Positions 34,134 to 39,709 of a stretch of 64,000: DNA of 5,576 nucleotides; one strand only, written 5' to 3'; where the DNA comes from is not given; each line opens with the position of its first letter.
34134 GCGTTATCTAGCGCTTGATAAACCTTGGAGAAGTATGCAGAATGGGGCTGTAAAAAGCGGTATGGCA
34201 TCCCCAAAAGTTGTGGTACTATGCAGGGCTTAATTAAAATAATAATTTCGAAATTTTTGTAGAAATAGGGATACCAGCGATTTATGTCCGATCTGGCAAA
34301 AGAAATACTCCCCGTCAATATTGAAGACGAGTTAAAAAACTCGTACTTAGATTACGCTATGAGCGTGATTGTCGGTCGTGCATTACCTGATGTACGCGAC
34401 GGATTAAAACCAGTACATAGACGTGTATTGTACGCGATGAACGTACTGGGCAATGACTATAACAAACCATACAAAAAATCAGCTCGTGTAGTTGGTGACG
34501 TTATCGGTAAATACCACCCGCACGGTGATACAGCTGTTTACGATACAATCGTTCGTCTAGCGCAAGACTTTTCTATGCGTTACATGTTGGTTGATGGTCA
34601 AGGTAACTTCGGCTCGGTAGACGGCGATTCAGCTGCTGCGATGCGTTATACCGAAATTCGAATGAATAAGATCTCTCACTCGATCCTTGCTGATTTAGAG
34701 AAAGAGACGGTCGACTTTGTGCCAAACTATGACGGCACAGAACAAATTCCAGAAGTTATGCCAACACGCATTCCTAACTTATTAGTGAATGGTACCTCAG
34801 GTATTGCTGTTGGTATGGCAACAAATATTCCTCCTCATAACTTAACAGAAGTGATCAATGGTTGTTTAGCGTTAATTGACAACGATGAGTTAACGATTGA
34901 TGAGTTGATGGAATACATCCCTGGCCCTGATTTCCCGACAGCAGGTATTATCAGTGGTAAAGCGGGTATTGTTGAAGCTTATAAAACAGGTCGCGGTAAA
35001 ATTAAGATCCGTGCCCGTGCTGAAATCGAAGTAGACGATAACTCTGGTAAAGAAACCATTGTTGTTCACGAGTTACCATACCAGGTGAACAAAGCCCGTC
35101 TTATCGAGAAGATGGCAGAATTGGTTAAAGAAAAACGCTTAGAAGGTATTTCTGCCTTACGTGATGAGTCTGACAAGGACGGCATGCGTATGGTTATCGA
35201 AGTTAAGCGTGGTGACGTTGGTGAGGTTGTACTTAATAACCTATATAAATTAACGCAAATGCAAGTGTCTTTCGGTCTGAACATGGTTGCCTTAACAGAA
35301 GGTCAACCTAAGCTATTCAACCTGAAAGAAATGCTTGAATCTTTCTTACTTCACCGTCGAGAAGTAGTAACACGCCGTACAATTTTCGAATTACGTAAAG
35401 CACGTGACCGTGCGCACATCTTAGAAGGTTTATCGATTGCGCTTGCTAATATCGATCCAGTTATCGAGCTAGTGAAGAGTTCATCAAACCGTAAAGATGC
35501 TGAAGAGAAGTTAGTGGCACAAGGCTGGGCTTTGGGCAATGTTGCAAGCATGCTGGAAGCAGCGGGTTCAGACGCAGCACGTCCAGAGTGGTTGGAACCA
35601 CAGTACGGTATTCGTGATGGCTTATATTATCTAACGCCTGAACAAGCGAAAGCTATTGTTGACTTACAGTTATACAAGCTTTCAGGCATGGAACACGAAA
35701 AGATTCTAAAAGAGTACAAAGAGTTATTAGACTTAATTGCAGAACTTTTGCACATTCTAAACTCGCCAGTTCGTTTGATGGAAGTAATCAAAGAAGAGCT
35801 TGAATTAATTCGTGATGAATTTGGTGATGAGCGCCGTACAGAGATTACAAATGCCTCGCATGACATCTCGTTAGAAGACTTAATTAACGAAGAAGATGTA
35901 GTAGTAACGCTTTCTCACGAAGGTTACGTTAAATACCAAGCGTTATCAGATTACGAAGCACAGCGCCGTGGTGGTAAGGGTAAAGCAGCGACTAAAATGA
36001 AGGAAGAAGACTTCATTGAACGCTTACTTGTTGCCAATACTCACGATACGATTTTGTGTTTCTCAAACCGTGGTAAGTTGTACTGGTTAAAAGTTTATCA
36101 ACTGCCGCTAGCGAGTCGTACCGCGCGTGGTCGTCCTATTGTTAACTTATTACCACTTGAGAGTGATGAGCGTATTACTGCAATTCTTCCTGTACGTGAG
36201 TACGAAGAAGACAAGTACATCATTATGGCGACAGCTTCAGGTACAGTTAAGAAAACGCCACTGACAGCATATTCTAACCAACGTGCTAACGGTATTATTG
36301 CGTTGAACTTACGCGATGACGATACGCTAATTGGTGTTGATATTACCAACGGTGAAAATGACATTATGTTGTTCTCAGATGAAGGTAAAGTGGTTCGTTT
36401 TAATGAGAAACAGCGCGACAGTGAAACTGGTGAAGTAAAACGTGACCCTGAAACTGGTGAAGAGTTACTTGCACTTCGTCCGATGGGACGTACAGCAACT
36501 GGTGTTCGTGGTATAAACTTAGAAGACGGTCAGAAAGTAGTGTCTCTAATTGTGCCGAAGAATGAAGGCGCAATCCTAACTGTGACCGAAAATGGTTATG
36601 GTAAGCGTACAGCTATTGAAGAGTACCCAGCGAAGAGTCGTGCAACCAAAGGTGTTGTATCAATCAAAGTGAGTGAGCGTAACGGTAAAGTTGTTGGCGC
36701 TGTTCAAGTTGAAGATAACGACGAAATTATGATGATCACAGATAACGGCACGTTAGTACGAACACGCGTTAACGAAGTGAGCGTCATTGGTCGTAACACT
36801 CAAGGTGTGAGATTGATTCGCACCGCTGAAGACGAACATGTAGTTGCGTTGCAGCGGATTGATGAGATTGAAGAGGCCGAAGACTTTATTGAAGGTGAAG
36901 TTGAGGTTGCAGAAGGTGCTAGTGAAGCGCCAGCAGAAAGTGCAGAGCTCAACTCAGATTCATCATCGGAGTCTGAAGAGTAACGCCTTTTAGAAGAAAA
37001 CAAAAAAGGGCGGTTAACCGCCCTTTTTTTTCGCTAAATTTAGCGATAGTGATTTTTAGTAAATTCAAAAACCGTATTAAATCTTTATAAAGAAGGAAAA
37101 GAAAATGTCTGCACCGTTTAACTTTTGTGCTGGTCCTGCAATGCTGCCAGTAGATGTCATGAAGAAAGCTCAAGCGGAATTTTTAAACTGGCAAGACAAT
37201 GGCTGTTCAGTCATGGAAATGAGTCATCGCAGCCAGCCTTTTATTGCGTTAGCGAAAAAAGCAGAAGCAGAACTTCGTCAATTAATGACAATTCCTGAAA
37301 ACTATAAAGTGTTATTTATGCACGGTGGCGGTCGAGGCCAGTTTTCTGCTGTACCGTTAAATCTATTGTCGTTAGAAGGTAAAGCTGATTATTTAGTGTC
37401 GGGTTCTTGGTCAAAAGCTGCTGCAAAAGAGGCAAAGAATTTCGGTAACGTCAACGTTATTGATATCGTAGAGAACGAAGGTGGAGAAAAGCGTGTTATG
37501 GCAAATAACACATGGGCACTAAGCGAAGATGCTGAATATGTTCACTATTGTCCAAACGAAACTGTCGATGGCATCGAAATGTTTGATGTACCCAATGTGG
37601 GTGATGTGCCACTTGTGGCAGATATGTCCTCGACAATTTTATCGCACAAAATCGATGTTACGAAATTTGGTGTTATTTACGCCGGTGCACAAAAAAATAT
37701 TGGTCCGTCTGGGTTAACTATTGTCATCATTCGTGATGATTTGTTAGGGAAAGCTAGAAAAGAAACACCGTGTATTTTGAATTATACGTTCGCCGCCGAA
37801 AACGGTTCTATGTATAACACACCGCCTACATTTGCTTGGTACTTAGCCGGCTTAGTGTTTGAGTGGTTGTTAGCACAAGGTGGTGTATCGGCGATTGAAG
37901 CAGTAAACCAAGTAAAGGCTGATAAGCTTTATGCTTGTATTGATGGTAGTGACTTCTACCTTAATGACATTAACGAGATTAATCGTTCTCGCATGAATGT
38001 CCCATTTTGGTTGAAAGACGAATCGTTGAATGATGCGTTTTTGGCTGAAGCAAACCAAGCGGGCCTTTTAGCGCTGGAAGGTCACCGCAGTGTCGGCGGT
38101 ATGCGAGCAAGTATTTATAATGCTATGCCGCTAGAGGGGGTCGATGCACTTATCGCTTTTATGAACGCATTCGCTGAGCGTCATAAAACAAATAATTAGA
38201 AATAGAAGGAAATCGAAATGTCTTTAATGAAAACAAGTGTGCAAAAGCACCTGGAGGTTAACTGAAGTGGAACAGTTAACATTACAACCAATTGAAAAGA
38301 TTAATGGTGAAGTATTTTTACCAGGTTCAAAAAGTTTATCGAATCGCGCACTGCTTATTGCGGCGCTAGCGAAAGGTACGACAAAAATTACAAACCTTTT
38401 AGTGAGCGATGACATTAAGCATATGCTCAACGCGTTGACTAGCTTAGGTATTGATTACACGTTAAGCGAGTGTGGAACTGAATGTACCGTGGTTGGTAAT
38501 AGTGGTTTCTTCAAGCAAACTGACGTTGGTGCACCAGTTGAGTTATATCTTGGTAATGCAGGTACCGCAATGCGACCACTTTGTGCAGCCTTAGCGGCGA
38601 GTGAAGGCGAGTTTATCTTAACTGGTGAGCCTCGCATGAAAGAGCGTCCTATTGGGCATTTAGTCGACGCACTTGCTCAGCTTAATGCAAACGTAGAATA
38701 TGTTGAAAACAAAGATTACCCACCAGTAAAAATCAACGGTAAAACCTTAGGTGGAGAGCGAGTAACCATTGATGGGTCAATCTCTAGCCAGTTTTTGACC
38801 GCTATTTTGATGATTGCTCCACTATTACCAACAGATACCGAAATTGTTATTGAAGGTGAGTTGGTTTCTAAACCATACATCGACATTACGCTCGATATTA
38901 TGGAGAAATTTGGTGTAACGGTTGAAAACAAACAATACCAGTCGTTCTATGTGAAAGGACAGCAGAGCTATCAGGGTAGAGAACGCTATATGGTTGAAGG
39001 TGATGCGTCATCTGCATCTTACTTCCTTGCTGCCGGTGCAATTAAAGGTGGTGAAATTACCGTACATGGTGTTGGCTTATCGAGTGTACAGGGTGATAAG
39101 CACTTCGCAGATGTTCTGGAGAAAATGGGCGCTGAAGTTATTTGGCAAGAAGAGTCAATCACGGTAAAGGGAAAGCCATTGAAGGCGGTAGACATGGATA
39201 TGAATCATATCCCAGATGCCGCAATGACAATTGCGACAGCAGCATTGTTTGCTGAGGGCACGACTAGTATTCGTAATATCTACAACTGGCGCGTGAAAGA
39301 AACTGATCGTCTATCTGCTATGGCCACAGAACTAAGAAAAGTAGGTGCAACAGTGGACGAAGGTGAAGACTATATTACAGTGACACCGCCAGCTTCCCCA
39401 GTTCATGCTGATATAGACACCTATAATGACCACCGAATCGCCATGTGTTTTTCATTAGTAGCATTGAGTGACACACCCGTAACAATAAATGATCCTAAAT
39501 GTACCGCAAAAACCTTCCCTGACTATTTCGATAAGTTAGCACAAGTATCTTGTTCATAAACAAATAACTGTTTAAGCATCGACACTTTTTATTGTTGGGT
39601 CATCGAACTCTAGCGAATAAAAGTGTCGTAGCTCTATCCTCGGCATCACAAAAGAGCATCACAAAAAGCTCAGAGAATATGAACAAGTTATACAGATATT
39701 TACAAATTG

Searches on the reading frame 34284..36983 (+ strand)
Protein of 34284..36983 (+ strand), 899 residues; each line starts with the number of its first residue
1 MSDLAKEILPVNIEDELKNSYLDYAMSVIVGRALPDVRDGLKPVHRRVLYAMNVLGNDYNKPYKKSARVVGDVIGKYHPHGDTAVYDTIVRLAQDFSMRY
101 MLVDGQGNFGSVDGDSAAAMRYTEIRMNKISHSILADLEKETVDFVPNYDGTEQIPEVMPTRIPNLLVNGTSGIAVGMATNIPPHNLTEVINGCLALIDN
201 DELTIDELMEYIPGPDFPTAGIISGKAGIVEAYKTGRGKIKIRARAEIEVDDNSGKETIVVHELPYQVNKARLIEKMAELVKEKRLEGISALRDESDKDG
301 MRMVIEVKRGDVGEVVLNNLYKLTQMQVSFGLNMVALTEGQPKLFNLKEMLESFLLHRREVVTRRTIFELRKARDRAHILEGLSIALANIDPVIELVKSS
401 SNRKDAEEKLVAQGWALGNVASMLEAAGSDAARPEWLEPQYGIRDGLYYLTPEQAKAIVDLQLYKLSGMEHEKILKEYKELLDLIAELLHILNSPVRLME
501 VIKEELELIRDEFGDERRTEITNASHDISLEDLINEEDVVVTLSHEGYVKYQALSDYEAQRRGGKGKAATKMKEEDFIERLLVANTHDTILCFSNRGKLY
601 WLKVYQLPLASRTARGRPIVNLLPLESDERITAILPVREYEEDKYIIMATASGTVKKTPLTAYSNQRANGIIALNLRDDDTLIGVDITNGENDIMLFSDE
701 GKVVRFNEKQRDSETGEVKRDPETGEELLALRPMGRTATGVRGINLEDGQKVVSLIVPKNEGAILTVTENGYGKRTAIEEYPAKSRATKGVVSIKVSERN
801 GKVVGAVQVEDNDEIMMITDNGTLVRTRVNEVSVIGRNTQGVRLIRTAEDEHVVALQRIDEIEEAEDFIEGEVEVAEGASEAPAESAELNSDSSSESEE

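Call 84: search_protein_families(library=pfam, proteins=[window:34284-36983:+], max_evalue=0.00001)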
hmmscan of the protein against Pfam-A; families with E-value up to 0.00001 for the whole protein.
window:34284-36983:+ (899 aa): 2 families
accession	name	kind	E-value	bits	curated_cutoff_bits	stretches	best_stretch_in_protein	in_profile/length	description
PF00521.26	DNA_topoisoIV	-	1e-162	542.4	31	1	32-507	1-432/432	DNA gyrase/topoisomerase IV, subunit A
PF03989.18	DNA_gyraseA_C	-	9.4e-78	255.9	27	6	813-859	1-47/48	DNA gyrase C-terminal domain, beta-propeller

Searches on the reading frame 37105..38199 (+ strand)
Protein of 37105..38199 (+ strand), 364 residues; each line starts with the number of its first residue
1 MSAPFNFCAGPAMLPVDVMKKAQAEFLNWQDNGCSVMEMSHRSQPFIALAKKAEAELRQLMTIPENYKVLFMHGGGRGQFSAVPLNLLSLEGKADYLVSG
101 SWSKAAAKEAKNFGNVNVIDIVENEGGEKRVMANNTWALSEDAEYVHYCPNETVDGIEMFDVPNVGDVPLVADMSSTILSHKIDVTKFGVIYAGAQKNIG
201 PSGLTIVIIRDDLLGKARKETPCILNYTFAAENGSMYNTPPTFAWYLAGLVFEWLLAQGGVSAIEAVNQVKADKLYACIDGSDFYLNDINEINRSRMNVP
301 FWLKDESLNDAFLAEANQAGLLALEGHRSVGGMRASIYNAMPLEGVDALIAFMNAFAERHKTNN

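Call 84: search_protein_families(library=pfam, proteins=[window:37105-38199:+], max_evalue=0.00001)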
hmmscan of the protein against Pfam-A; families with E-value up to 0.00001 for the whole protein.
window:37105-38199:+ (364 aa): 1 family
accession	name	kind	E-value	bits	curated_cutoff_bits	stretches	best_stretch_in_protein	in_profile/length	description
PF00266.25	Aminotran_5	-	3.2e-53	181.5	21.5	1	5-349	2-371/371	Aminotransferase class-V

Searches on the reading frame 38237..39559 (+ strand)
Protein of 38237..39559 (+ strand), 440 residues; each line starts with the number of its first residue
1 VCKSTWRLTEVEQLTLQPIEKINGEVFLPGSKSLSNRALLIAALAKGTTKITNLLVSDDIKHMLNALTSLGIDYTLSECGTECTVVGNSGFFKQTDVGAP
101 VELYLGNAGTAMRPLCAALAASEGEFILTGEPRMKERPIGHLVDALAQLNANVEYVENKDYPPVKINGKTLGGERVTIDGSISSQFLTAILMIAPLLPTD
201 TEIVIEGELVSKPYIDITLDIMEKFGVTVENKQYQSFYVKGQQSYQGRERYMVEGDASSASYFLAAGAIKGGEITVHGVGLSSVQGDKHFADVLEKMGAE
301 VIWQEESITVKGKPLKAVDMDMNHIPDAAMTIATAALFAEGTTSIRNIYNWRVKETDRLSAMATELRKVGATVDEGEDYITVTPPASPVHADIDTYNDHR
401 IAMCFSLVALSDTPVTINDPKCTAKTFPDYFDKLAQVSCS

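Call 84: search_protein_families(library=pfam, proteins=[window:38237-39559:+], max_evalue=0.00001)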
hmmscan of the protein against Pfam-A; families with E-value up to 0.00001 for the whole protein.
window:38237-39559:+ (440 aa): 1 family
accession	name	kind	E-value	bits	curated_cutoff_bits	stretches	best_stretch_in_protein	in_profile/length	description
PF00275.25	EPSP_synthase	-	2e-145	485.1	22.8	1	17-434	2-417/417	EPSP synthase (3-phosphoshikimate 1-carboxyvinyltransferase)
